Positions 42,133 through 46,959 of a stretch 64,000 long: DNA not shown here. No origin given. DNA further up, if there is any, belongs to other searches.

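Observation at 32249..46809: A 14.6-kb cluster of three giant paralogous secreted proteins, a stand-alone copy of their conserved domain, and a dedicated outer-membrane beta-barrel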

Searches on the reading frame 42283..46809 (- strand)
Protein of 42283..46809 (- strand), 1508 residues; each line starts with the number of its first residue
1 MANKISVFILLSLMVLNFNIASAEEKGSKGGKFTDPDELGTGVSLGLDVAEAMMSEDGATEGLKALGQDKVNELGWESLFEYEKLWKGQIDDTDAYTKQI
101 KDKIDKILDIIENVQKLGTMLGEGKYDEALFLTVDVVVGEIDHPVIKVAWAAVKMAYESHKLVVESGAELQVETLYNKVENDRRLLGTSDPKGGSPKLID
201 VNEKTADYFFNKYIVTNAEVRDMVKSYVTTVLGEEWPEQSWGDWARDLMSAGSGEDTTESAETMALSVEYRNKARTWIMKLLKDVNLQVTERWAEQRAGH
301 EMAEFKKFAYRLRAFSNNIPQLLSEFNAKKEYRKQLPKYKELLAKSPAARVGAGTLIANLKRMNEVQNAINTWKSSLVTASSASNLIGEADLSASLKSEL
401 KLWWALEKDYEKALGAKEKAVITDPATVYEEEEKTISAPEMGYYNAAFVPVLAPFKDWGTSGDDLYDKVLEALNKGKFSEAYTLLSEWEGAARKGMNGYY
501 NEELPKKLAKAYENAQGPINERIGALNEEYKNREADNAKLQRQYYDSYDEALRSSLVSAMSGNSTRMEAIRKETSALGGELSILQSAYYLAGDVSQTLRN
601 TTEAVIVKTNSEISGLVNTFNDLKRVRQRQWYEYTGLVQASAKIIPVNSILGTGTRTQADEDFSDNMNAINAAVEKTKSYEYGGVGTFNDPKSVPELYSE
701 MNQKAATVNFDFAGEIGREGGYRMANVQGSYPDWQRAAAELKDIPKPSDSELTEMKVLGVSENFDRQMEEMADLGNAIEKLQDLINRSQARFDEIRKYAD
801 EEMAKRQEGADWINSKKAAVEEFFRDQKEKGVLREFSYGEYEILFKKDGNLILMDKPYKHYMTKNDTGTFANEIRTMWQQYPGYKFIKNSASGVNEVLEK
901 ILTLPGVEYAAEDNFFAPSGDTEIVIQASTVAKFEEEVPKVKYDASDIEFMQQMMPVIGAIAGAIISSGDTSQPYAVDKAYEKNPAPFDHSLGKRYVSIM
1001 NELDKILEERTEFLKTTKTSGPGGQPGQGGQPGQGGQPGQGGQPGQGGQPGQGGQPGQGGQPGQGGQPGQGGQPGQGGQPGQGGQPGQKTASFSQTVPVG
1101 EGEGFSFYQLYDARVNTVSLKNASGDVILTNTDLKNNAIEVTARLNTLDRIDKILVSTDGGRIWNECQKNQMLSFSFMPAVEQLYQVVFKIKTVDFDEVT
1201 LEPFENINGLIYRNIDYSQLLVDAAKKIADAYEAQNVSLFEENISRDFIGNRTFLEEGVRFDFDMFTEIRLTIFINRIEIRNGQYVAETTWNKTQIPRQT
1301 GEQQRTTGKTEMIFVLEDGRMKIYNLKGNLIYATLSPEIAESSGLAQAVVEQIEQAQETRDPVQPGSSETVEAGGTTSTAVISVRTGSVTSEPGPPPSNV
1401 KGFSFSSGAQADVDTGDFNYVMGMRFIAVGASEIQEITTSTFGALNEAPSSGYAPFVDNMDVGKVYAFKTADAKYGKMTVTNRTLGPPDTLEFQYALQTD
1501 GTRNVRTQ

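Call 4: search_protein_families(library=pfam, proteins=[window:42283-46809:-], max_evalue=1)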
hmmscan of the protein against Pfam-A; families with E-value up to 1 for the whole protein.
window:42283-46809:- (1508 aa): 5 families
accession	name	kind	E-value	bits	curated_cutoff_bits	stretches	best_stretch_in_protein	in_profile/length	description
PF14362.11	DUF4407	-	0.00046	20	31.3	1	502-634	122-239/297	Domain of unknown function (DUF4407)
PF03157.18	Glutenin_hmw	-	0.0059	15.6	50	1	1022-1104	525-607/786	High molecular weight glutenin subunit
PF07544.18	Med9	-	0.08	13.5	26.9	0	758-789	46-77/80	RNA polymerase II transcription mediator complex subunit 9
PF22610.1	CovS-like_HAMP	-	0.18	12.2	27.4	1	603-626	28-51/57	Histidine kinase, HAMP domain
PF19962.4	EAD9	-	0.83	9.9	25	1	522-573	7-58/62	Effector-associated domain 9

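Call 5: search_protein_families(library=ncbifam, proteins=[window:42283-46809:-], max_evalue=1)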
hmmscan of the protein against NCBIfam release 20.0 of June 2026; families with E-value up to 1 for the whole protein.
window:42283-46809:- (1508 aa): 2 families
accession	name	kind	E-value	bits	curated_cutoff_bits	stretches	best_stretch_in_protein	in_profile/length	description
NF038330.1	adhesin_SclA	exception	0.003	17.2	400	1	1016-1092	109-260/405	LPXTG-anchored collagen-like adhesin Scl1/SclA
NF038329.2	gly_rich_SclB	equivalog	0.073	12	325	1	1020-1092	276-348/442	LPXTG-anchored collagen-like adhesin Scl2/SclB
